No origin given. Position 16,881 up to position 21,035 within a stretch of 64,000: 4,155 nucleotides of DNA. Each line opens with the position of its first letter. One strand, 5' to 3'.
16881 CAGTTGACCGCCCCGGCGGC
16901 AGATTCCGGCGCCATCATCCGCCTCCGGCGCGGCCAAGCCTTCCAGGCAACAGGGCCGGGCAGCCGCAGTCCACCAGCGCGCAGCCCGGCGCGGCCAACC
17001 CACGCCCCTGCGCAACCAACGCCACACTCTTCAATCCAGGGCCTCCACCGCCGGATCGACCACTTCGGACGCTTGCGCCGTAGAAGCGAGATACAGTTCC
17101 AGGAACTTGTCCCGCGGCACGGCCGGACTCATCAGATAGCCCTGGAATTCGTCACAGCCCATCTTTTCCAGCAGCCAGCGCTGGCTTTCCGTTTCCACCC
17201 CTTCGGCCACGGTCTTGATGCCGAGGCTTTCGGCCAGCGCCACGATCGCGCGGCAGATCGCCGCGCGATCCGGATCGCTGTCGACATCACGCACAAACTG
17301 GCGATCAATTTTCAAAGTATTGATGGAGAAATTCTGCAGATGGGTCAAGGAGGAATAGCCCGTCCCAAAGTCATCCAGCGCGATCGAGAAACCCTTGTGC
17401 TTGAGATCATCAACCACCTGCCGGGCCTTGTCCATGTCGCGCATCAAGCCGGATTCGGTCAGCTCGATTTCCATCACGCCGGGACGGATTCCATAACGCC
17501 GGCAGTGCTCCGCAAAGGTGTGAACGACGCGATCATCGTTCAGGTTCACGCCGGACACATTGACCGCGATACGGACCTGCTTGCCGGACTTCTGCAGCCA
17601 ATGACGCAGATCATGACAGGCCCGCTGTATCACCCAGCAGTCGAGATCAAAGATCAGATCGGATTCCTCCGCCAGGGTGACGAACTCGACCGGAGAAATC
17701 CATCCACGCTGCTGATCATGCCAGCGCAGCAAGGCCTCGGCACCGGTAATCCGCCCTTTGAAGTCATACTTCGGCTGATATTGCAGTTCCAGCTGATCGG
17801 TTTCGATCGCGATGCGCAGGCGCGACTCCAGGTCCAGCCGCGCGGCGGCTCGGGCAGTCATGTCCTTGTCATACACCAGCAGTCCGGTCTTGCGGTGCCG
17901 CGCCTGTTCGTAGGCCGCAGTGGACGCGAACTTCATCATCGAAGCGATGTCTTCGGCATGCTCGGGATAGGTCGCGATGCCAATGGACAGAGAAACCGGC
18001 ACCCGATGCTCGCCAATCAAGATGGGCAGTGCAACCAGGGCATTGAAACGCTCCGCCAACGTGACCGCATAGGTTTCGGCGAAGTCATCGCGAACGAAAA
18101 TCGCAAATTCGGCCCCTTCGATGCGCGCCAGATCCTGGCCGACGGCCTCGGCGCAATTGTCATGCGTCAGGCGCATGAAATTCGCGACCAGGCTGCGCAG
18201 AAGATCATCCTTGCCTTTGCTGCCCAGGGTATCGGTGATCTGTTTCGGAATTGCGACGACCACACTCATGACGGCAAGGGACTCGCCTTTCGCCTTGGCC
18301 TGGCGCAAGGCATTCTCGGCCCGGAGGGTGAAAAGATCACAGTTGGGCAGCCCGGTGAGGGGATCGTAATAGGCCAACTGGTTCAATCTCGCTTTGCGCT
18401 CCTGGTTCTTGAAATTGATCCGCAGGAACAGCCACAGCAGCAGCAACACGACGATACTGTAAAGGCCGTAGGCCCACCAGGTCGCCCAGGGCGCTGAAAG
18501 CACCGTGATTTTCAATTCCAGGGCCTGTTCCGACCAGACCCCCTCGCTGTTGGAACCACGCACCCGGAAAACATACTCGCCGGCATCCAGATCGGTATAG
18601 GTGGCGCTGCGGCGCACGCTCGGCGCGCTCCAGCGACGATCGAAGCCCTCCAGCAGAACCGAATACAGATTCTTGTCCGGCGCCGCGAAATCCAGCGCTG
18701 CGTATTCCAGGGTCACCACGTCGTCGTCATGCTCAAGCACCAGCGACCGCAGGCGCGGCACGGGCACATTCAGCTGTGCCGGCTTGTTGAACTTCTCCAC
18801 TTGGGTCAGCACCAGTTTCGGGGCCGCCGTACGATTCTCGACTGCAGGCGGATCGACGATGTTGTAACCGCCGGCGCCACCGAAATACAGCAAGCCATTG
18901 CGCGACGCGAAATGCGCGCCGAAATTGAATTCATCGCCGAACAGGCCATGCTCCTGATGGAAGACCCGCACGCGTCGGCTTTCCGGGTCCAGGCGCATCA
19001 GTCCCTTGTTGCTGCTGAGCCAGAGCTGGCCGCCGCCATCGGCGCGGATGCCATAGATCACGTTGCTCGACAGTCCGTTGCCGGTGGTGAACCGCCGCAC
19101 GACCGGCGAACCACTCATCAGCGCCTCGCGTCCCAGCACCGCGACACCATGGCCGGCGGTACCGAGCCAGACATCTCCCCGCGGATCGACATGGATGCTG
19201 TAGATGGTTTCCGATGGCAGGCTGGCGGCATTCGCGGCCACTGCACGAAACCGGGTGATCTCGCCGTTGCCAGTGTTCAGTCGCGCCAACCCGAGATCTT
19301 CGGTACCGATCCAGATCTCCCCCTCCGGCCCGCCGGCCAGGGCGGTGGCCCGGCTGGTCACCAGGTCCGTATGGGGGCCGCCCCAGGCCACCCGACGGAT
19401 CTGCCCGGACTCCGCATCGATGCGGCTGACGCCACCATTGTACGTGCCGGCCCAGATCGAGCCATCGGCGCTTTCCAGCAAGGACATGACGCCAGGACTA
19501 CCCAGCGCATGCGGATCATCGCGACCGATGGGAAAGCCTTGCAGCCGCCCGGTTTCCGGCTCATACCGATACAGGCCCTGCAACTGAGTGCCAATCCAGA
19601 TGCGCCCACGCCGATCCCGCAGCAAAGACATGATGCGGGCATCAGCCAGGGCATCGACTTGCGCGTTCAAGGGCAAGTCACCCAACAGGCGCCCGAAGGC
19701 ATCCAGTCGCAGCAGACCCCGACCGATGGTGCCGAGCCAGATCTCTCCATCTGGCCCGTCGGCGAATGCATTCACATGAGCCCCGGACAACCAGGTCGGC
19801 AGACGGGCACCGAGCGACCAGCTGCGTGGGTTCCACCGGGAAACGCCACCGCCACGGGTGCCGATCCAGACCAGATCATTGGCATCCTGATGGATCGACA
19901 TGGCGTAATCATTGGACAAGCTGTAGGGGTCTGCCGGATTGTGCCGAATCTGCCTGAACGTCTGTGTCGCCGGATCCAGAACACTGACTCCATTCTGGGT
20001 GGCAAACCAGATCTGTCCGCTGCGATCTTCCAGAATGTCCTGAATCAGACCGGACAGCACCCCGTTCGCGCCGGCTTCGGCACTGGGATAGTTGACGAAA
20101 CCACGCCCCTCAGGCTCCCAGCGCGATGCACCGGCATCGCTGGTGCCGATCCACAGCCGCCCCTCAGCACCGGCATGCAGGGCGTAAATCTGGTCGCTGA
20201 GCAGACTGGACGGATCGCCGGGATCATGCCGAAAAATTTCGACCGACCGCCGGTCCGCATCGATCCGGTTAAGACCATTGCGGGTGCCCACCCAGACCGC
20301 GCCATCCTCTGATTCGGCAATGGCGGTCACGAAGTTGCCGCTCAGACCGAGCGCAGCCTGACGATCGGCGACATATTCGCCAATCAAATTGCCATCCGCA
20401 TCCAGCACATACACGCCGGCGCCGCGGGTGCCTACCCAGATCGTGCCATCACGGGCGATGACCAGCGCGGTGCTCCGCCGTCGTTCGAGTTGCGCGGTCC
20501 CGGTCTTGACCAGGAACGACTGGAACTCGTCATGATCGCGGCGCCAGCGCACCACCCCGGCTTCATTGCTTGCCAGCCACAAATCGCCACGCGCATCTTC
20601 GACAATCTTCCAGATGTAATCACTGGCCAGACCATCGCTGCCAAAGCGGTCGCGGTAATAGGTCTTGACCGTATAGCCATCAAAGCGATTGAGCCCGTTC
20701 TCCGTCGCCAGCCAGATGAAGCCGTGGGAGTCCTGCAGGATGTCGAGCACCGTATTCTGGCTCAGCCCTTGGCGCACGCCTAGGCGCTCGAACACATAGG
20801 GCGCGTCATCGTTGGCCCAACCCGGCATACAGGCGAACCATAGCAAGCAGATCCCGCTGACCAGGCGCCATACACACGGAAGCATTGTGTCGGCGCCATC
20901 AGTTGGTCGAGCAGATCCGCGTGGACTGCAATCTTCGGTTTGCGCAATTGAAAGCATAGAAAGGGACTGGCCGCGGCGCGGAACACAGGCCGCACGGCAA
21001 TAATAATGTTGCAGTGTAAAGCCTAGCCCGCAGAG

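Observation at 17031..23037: Candidate undescribed signalling system: secreted repeat-tailed S8 protease divergently paired with a periplasmic-sensing c-di-GMP phosphodiesterase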

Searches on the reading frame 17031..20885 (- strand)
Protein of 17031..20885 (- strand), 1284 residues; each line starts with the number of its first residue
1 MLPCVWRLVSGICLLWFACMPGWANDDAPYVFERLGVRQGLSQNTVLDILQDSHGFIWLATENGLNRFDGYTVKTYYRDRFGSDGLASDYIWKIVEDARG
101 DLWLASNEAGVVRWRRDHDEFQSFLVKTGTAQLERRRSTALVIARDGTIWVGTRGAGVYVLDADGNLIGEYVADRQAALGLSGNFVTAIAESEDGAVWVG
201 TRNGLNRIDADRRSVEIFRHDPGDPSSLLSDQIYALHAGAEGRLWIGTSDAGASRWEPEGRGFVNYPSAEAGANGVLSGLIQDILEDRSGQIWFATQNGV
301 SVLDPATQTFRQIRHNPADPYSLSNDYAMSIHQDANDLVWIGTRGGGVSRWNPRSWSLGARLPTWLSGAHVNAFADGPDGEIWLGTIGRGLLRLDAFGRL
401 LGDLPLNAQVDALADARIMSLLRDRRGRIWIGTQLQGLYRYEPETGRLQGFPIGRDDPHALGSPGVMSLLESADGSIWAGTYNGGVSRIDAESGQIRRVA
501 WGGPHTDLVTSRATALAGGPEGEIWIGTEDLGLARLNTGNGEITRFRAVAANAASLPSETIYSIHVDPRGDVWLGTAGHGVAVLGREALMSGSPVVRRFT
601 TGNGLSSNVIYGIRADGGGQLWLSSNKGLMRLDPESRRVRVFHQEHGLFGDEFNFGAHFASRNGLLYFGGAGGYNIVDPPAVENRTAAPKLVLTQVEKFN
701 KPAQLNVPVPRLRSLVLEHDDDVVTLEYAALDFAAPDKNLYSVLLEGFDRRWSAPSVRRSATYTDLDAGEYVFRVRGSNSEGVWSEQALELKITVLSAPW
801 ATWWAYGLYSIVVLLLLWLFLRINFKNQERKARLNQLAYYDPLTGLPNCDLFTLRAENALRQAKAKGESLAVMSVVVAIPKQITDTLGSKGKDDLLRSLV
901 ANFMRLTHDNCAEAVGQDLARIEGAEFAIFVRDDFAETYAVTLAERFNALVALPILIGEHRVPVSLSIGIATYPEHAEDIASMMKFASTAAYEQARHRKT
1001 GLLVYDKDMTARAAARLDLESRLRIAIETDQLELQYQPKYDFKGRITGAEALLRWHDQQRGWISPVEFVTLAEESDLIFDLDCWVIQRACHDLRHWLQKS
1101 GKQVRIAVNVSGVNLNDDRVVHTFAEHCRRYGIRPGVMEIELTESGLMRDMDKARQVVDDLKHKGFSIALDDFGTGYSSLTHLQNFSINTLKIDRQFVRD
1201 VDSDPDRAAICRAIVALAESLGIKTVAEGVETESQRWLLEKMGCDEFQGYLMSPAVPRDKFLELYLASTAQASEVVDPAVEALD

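Call 3: search_protein_families(library=pfam, proteins=[window:17031-20885:-], max_evalue=0.01)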
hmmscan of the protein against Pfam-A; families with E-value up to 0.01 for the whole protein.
window:17031-20885:- (1284 aa): 7 families
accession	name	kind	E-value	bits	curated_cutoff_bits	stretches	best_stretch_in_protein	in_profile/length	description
PF00563.25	EAL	-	1.1e-69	234.8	31.3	1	1022-1254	3-235/236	EAL domain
PF07494.17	Reg_prop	-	5.9e-55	176.6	20.4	4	180-203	1-24/24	Two component regulator propeller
PF00990.26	GGDEF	-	1e-18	68.1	23.8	1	838-997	1-157/161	Diguanylate cyclase, GGDEF domain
PF07495.19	Y_Y_Y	-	4.3e-12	46.2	26.6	1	733-796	2-65/65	Y_Y_Y domain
PF08450.18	SGL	-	1.3e-09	38.4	26.3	0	184-254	41-109/246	SMP-30/Gluconolactonase/LRE-like region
PF16819.11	DUF5074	-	4.9e-08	32.8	27.2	1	138-216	145-219/353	Domain of unknown function (DUF5074)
PF23748.1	Beta-prop_LRRK2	-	0.00069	19.1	26.9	0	133-163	271-301/359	LRRK2 beta propeller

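Call 6: search_protein_families(library=ncbifam, proteins=[window:17031-20885:-], max_evalue=0.01)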
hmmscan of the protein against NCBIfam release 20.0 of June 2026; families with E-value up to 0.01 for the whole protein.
window:17031-20885:- (1284 aa): 28 families (the best 25 are shown)
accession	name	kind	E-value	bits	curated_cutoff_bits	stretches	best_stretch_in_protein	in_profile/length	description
NF045675.1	PhdiestaseDibA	equivalog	2.9e-104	349.6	980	1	831-1257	196-617/623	phosphodiesterase DibA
NF007474.0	PRK10060.1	equivalog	6.3e-94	315.5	782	1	829-1267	228-656/663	cyclic di-GMP phosphodiesterase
NF053781.1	cdiGMPphdstlr2612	equivalog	1.2e-80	271.6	1600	1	832-1264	834-1264/1268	Tlr1612 family c-di-GMP phosphodiesterase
NF008807.1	PRK11829.1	equivalog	2.1e-76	257.5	733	1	829-1272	233-669/670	biofilm formation regulator HmsP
NF008467.0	PRK11359.1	equivalog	3.9e-76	256.7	857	1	826-1258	364-785/800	oxygen-sensing cyclic-di-GMP phosphodiesterase DosP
NF052458.1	PhdiestGepA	equivalog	7.8e-73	246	1200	1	839-1260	426-836/840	phosphodiesterase GepA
NF052596.1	RR_EAL_PvrR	equivalog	1.2e-46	159.2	580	1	1010-1268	132-392/398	response regulator cyclic di-GMP phosphodiesterase PvrR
NF007298.0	PRK09776.1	equivalog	6.7e-42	143.4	1135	1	833-1264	679-1105/1111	diguanylate cyclase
NF007839.0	PRK10551.1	equivalog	7.3e-41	140.3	461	1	1020-1265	265-510/518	cyclic di-GMP phosphodiesterase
NF045673.1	c-di-GMPRcptLapD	equivalog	1.6e-36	125.9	1020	1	824-1257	221-646/647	cyclic di-GMP receptor LapD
NF052228.1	T9SS_PorZ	equivalog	1.2e-29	103.3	260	3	94-300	436-656/757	type IX secretion system anionic LPS delivery protein PorZ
NF052265.1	EAL_dom_RimA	equivalog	1.7e-23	83.2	430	1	1138-1253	116-231/248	S6 modification regulatory phosphodiesterase RimA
NF007423.1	PRK09966.1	equivalog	1e-19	70.7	325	1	827-993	228-388/390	diguanylate cyclase DgcN/YfiN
NF008281.1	PRK11059.1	equivalog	1.2e-18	66.7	663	1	832-1255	211-629/633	RNase E specificity factor CsrD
NF051476.1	CDiGphdiTpdA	equivalog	4e-16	58.9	1000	1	1104-1252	422-567/570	cyclic di-GMP phosphodiesterase TpdA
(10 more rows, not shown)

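Call 32: search_solved_structures(query=window:17031-20885:-, max_evalue=0.00001)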
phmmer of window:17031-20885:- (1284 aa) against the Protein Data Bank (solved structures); distinct sequences matched with E-value up to 0.00001: 56.
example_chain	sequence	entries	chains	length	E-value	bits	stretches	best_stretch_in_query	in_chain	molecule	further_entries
4rnh_A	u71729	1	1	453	1.3e-83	284.5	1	834-1267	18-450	Motility regulator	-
4rnf_A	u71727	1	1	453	3e-82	279.9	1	834-1267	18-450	Motility regulator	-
5m3c_A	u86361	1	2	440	2.5e-81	276.9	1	839-1266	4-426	Diguanylate cyclase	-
4a2l_A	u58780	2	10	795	6.3e-79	268.9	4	596-798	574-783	TWO-COMPONENT SYSTEM SENSOR HISTIDINE KINASE/RESPONSE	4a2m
3v9f_A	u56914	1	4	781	2.4e-77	263.7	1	29-801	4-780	Two-component system sensor histidine kinase/response regulator, hybrid (One-component sys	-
4rni_A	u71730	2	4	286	2.9e-63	217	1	997-1267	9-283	Motility regulator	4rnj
5m1t_A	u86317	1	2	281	1.6e-56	194.7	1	996-1262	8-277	MucR Phosphodiesterase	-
8arv_A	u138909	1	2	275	2.2e-56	194.2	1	1018-1261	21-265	Bifunctional diguanylate cyclase/phosphodiesterase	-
2r6o_A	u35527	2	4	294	2.8e-54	187.3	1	1013-1265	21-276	Putative diguanylate cyclase/phosphodiesterase (GGDEF & EAL domains) | PUTATIVE DIGUANYLATE CYCLASE/PHOSPHODIESTERASE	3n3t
9cmf_A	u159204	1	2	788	1e-52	182.1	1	827-1260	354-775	Oxygen sensor protein DosP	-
9clo_A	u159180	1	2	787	1e-52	182.1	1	827-1260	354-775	Oxygen sensor protein DosP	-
9bgv_A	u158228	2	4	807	1.1e-52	182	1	827-1260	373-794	Oxygen sensor protein DosP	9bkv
9cdr_A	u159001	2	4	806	1.1e-52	182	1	827-1260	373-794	Oxygen sensor protein DosP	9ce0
5yrp_A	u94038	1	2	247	1.3e-46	161.9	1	1028-1256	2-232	Sensory box/response regulator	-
4hjf_A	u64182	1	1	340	4.1e-45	156.9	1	977-1266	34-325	GGDEF family protein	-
3ott_A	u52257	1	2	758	5.5e-35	123.3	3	381-638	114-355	Two-component system sensor histidine kinase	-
4y8e_A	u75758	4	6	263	2.4e-33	117.9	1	1020-1265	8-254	PA3825 EAL | PA3825-EAL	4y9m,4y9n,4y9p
4y9o_A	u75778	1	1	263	2.5e-33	117.9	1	1020-1264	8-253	PA3825-EAL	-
4foj_A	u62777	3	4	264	6.3e-22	80.1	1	1020-1257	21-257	FimX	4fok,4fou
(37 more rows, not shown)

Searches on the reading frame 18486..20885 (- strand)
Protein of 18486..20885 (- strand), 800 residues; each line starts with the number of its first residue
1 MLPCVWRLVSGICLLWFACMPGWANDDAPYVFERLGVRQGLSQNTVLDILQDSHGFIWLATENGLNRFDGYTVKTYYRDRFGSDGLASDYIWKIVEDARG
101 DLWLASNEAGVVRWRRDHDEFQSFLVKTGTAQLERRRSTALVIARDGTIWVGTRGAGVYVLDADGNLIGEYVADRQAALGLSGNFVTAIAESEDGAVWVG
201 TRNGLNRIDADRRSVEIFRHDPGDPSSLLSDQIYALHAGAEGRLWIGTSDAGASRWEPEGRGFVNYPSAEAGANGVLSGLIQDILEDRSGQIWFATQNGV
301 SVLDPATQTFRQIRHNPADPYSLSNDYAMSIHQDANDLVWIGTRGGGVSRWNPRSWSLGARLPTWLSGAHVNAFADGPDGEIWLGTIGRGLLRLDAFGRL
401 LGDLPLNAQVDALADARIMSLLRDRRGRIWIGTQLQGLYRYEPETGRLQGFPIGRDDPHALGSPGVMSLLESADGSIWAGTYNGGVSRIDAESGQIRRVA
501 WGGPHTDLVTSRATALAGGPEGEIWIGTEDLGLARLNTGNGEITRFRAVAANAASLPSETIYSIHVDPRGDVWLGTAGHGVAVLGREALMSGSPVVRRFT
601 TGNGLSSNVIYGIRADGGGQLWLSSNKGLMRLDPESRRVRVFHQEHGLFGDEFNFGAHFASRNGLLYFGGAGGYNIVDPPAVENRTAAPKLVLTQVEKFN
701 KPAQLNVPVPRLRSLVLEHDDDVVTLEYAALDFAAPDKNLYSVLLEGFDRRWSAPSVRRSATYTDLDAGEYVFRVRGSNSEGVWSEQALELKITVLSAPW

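Call 28: find_related_loci(query=A2, collection=metagenome_contigs, flank=6000)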
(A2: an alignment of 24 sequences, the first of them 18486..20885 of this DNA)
Query A2 (800 aa) in metagenome_contigs; peptide patterns used: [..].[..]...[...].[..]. (x = any residue, [..] = any of these).
600 stretches matched a pattern (row limit reached: there are more); 586 encode a relative of the query (tblastn E <= 1e-3); the best 80 are kept; 80 distinct loci.
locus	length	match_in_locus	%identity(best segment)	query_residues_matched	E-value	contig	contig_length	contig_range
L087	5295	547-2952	38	1-800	2e-176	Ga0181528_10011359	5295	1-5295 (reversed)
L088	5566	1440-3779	37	17-800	3e-171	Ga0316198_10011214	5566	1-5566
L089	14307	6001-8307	40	31-800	4e-168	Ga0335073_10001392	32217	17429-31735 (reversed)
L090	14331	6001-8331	39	29-800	5e-165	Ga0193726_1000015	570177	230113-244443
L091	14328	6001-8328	37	24-800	3e-163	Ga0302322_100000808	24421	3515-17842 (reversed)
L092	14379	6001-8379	38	8-800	1e-162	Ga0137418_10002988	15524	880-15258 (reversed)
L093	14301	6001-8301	38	29-800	5e-161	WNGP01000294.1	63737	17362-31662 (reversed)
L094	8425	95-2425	36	24-800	1e-160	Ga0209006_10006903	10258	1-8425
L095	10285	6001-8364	37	13-800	2e-159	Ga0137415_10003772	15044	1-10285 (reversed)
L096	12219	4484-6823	36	24-800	2e-156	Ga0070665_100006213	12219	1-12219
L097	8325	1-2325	37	32-800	1e-156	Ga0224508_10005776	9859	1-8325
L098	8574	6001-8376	37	6-800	1e-155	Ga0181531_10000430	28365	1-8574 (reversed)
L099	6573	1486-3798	37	31-800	5e-156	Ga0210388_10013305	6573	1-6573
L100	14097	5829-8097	38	14-800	6e-149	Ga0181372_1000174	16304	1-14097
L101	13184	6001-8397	35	2-793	2e-146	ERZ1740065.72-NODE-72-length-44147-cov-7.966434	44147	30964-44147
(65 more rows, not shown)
